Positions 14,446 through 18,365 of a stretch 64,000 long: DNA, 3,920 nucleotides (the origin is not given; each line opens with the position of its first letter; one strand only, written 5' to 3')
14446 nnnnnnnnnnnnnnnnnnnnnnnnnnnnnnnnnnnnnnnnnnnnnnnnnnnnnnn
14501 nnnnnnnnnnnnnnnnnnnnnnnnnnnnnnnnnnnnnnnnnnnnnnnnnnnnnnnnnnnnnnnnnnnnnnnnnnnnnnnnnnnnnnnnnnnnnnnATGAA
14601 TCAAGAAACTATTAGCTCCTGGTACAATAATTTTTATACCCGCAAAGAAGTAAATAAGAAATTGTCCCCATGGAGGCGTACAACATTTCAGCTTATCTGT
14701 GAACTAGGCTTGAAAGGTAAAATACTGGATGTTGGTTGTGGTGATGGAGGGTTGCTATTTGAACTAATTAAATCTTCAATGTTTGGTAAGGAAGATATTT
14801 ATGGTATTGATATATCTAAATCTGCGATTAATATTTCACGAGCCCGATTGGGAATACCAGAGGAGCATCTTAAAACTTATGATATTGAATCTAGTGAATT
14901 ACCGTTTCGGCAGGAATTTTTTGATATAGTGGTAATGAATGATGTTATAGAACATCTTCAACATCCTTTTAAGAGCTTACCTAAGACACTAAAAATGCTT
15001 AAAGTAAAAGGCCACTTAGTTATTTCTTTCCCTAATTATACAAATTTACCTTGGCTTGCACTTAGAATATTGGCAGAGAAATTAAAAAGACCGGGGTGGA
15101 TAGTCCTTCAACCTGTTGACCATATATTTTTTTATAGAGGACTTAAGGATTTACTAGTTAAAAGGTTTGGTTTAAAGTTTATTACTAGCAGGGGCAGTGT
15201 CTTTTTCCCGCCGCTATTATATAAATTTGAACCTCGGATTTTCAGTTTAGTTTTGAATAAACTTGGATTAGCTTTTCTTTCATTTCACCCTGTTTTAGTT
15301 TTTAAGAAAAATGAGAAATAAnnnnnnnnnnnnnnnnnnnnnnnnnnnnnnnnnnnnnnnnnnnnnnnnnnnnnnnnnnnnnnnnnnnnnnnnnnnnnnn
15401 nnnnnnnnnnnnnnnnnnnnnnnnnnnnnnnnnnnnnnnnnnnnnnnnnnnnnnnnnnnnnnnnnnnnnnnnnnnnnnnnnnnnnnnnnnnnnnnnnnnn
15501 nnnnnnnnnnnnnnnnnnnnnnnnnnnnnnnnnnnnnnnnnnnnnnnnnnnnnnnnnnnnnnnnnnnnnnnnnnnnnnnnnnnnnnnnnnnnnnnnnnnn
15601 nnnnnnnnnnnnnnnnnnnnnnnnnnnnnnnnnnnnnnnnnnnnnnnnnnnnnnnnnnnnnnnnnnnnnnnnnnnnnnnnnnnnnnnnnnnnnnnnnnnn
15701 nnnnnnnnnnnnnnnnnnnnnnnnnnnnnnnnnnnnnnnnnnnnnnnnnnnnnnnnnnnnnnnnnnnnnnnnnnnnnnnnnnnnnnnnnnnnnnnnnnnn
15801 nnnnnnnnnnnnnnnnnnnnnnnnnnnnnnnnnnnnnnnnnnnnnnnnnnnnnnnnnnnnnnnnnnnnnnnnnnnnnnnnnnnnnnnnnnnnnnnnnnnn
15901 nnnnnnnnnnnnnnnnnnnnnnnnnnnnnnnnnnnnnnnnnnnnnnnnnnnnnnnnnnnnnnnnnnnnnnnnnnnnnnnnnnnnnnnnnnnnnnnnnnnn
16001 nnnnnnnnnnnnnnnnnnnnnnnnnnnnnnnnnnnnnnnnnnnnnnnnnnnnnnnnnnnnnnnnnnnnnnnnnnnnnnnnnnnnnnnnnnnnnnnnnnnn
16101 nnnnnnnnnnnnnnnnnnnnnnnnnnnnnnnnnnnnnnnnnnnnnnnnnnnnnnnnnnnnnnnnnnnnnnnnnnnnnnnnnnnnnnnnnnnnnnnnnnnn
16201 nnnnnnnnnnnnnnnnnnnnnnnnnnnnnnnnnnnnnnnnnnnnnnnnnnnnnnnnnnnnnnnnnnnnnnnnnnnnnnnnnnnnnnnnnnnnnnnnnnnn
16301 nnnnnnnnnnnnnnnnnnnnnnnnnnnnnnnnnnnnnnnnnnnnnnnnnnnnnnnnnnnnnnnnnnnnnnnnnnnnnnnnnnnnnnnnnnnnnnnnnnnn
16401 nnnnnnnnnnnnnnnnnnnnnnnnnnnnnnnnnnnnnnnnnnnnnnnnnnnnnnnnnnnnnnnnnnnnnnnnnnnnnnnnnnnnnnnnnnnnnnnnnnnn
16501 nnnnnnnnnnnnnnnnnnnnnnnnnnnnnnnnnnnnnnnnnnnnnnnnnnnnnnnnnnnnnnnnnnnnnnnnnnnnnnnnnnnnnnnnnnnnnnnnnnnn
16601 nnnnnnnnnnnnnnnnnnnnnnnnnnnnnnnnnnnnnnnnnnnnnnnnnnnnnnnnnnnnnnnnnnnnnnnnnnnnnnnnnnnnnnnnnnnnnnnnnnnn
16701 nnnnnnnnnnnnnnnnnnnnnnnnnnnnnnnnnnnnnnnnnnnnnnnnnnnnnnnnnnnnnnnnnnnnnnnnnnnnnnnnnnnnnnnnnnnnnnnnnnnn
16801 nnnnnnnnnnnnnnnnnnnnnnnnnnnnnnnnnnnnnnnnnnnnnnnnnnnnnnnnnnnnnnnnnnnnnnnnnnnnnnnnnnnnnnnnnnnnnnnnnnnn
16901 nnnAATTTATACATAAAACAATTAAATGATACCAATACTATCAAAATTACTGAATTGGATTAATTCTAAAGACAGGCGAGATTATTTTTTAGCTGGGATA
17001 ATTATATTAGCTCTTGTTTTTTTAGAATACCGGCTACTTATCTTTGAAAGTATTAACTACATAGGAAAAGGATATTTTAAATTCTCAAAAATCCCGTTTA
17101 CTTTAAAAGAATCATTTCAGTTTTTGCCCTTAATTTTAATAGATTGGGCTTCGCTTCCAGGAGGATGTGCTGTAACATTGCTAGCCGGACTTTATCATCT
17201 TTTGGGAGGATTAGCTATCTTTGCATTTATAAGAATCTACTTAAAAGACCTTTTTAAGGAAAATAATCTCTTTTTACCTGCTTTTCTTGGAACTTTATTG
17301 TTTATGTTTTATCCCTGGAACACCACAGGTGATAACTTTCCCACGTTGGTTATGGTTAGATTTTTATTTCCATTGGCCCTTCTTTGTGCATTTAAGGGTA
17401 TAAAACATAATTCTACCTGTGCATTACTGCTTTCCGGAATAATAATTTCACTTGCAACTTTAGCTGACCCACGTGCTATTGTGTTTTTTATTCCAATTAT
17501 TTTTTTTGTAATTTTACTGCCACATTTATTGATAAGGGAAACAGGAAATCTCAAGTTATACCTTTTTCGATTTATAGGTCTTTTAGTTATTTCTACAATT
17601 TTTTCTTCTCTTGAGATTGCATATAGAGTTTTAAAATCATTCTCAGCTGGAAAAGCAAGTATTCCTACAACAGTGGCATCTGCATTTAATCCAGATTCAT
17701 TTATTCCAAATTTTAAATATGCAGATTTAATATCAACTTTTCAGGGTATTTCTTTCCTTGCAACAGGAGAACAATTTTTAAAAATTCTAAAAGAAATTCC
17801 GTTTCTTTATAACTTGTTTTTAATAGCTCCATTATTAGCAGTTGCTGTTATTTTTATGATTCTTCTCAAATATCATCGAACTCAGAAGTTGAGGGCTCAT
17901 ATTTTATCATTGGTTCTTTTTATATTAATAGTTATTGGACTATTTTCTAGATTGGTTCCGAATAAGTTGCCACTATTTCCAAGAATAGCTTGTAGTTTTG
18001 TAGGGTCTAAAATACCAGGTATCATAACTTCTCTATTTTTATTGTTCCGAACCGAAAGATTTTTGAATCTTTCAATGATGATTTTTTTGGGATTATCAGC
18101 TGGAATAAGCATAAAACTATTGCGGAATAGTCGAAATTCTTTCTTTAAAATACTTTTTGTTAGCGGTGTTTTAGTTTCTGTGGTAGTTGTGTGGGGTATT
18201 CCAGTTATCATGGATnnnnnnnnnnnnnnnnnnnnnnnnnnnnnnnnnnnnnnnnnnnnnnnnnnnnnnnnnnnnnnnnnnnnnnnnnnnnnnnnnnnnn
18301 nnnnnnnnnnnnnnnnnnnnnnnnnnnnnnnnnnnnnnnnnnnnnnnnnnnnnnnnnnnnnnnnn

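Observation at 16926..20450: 1174-aa membrane protein with huge extracytoplasmic domain and carbohydrate-binding-like module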

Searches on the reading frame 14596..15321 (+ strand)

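Call 5: search_protein_families(library=pfam, proteins=[window:14596-15321:+], max_evalue=0.01)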
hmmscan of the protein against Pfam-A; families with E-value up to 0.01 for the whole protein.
window:14596-15321:+ (241 aa): 12 families
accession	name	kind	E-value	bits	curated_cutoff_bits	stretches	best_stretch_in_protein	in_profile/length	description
PF13847.12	Methyltransf_31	-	6.7e-17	62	27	1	42-149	6-116/145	Methyltransferase domain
PF13489.12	Methyltransf_23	-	1.1e-16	61.5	27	1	37-195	20-161/164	Methyltransferase domain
PF08241.18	Methyltransf_11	-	2.4e-15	57.4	21.2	1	44-143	1-95/95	Methyltransferase domain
PF08242.18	Methyltransf_12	-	2.5e-14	54.2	30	1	44-141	1-98/98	Methyltransferase domain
PF13649.12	Methyltransf_25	-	3.3e-13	50.6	27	1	43-139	1-97/97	Methyltransferase domain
PF07021.18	MetW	-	1.9e-10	41.2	21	1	29-149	2-113/193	Methionine biosynthesis protein MetW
PF01209.24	Ubie_methyltran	-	1.8e-07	31.2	20.1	1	25-143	34-151/233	ubiE/COQ5 methyltransferase family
PF06325.19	PrmA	-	2.7e-06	27.5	22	1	42-144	164-259/296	Ribosomal protein L11 methyltransferase (PrmA)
PF08003.17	Methyltransf_9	-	4.8e-05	22.9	23.8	1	39-143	114-217/315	Protein of unknown function (DUF1698)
PF05175.20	MTS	-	0.00013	22.1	23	1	39-115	31-105/170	Methyltransferase small domain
PF01564.23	Spermine_synth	-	0.0052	16.8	22.9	1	42-91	21-68/186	Spermine/spermidine synthase domain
PF02353.26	CMAS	-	0.0066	16.2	27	0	42-123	65-142/273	Mycolic acid cyclopropane synthetase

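Call 6: search_protein_families(library=ncbifam, proteins=[window:14596-15321:+], max_evalue=0.01)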
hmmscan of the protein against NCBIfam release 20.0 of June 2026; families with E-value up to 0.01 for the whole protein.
window:14596-15321:+ (241 aa): 43 families (the best 25 are shown)
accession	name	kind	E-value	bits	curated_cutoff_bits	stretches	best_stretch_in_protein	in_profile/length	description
TIGR01983.1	UbiG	equivalog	8.3e-16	58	102.95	1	40-163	50-171/228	bifunctional 2-polyprenyl-6-hydroxyphenol methylase/3-demethylubiquinol 3-O-methyltransferase UbiG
TIGR02081.1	metW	equivalog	1.3e-12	47.7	189.5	1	40-150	14-114/194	methionine biosynthesis protein MetW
NF001244.0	PRK00216.1-5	equivalog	5.5e-12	45.5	216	1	26-143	36-153/236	bifunctional demethylmenaquinone methyltransferase/2-methoxy-6-polyprenyl-1,4-benzoquinol methylase UbiE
NF045667.1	MTase_DVU1556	equivalog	1.9e-11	43.9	155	1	34-144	17-120/213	DVU_1556 family methyltransferase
TIGR01934.1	MenG_MenH_UbiE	subfamily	3.9e-11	42.7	158.35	1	26-143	27-141/223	ubiquinone/menaquinone biosynthesis methyltransferase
TIGR04074.1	bacter_Hen1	equivalog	3.5e-10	39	340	1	23-147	266-395/462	3' terminal RNA ribose 2'-O-methyltransferase Hen1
TIGR02021.1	BchM-ChlM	equivalog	1.2e-09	38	158.9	1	16-150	30-160/218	magnesium protoporphyrin IX methyltransferase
TIGR04345.1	ovoA_Cterm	equivalog_domain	1.9e-09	37.4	170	2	38-83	41-81/242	putative 4-mercaptohistidine N1-methyltransferase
TIGR02072.1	BioC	equivalog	3.1e-09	37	184.95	1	41-149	36-138/244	malonyl-ACP O-methyltransferase BioC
NF040539.1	AST_met_ArsM_2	exception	5.6e-09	36.2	240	1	39-143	56-163/262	putative arsinothricin biosynthesis methyltransferase ArsM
NF047649.1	MTase_UXPK_star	exception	8.3e-09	34.9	460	1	42-143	80-181/283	methyltransferase/UXPK-star double selenoprotein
NF041537.1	ArsM_AhpD_UU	exception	1.6e-08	33.8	510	1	42-144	79-181/345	arsenite methyltransferase/AhpD domain selenoprotein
TIGR00452.1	TIGR00452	equivalog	2.4e-08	33.2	275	1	41-143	119-219/316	tRNA 5-methoxyuridine(34)/uridine 5-oxyacetic acid(34) synthase CmoB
NF011650.0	PRK15068.1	equivalog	4.9e-08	32.2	209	1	42-143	125-225/324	tRNA 5-methoxyuridine(34)/uridine 5-oxyacetic acid(34) synthase CmoB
NF002463.0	PRK01683.1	equivalog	6.9e-08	32.4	297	1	40-150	32-135/258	trans-aconitate 2-methyltransferase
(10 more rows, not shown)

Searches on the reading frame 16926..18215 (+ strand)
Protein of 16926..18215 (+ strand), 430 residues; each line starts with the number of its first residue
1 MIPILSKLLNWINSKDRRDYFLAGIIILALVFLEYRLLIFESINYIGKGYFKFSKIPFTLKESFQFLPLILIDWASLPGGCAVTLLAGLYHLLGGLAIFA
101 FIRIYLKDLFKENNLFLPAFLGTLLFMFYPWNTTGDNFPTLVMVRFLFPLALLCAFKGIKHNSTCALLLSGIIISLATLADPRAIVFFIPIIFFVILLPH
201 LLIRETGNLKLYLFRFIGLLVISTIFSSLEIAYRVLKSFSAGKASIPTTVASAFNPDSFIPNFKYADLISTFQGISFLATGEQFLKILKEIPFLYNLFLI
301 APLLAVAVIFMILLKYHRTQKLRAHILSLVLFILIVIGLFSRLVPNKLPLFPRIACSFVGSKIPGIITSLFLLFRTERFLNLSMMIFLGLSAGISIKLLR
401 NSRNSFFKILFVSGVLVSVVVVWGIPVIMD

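Call 42: search_protein_families(library=pfam, proteins=[window:16926-18215:+], max_evalue=10)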
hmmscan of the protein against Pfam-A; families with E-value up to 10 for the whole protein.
window:16926-18215:+ (430 aa): 2 families
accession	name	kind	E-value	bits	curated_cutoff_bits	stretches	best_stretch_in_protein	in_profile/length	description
PF13231.12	PMT_2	-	7.1e-05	23.5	26.1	1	84-224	25-156/160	Dolichyl-phosphate-mannose-protein mannosyltransferase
PF19779.4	DUF6264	-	8.8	6.9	31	1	368-425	114-170/183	Family of unknown function (DUF6264)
